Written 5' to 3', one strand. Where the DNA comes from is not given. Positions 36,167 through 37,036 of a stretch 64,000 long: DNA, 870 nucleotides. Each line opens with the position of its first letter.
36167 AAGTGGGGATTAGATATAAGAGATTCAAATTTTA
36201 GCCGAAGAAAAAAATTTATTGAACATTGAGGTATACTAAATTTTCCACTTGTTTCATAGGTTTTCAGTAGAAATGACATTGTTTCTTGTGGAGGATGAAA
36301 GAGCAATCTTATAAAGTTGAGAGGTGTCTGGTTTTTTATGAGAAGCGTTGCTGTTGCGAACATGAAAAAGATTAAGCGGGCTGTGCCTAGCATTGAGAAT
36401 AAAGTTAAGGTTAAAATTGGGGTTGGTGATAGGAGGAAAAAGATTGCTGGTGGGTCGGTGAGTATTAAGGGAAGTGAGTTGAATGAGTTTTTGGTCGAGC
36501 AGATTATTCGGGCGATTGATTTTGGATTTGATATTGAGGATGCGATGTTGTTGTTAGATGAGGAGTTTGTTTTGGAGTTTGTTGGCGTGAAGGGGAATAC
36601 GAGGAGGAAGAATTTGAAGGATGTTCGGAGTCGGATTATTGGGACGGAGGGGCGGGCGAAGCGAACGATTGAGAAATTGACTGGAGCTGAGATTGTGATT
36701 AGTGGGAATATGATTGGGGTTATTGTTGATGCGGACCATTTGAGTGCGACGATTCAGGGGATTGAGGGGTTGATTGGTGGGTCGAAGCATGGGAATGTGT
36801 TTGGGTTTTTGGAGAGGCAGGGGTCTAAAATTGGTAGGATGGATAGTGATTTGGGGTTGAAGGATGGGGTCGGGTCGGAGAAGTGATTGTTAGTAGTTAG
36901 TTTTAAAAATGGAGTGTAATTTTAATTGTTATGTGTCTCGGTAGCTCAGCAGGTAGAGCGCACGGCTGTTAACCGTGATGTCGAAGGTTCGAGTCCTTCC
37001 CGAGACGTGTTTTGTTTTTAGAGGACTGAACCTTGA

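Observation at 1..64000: The whole window is G+T-rich on one strand, so genes on opposite strands use two codon dialects (NNK vs NNM) and different amino-acid repertoires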

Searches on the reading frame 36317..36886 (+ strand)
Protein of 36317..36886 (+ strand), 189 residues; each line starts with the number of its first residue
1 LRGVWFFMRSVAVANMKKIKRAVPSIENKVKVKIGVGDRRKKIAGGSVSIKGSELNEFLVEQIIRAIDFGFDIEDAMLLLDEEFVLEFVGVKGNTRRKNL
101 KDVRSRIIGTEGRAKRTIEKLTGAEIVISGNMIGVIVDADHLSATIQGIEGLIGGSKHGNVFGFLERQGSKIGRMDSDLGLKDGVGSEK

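Call 9: search_protein_families(library=pfam, proteins=[window:36317-36886:+], max_evalue=0.0001)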
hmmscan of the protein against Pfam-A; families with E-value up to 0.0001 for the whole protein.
window:36317-36886:+ (189 aa): 0 families

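Call 64: search_protein_families(library=ncbifam, proteins=[window:36317-36886:+], max_evalue=0.01)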
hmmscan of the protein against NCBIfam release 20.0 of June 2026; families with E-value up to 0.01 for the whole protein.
window:36317-36886:+ (189 aa): 13 families
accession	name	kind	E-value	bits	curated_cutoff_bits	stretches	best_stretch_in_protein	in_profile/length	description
TIGR03665.1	arCOG04150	hypoth_equivalog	1.1e-30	106.7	114.2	1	21-172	18-168/173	arCOG04150 universal archaeal KH domain protein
NF010328.0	PRK13763.1-3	equivalog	1.5e-28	99.9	194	1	23-173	37-189/197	putative RNA-processing protein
NF010326.0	PRK13763.1-1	equivalog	4.5e-25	88.4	247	1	14-185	8-179/186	putative RNA-processing protein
NF010331.0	PRK13763.2-1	subfamily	3.2e-24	85.9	245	1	25-171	31-176/187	putative RNA-processing protein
NF010329.0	PRK13763.1-4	equivalog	4.7e-23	81.9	277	1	25-174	24-172/182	putative RNA-processing protein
NF010327.0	PRK13763.1-2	equivalog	9.2e-23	80.9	240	1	25-175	30-180/192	putative RNA-processing protein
NF010333.0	PRK13763.2-4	equivalog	1.2e-21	77.5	252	1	25-175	25-174/179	putative RNA-processing protein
NF010332.0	PRK13763.2-2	equivalog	2.1e-20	73.6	270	1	25-168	25-166/179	putative RNA-processing protein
NF010334.0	PRK13763.2-5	equivalog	2.6e-17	63.4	303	1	25-171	27-170/179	putative RNA-processing protein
NF010330.0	PRK13763.1-5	equivalog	1.2e-16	61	376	1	20-169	54-206/220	putative RNA-processing protein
TIGR03319.1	RNase_Y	equivalog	0.00017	20.2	454.35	1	102-136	214-248/514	ribonuclease Y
NF009345.0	PRK12705.1-2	equivalog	0.00021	20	904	1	102-137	209-244/509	hypothetical protein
NF000997.0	PRK00106.1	equivalog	0.00059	18.5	937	1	102-131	235-264/535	ribonuclease Y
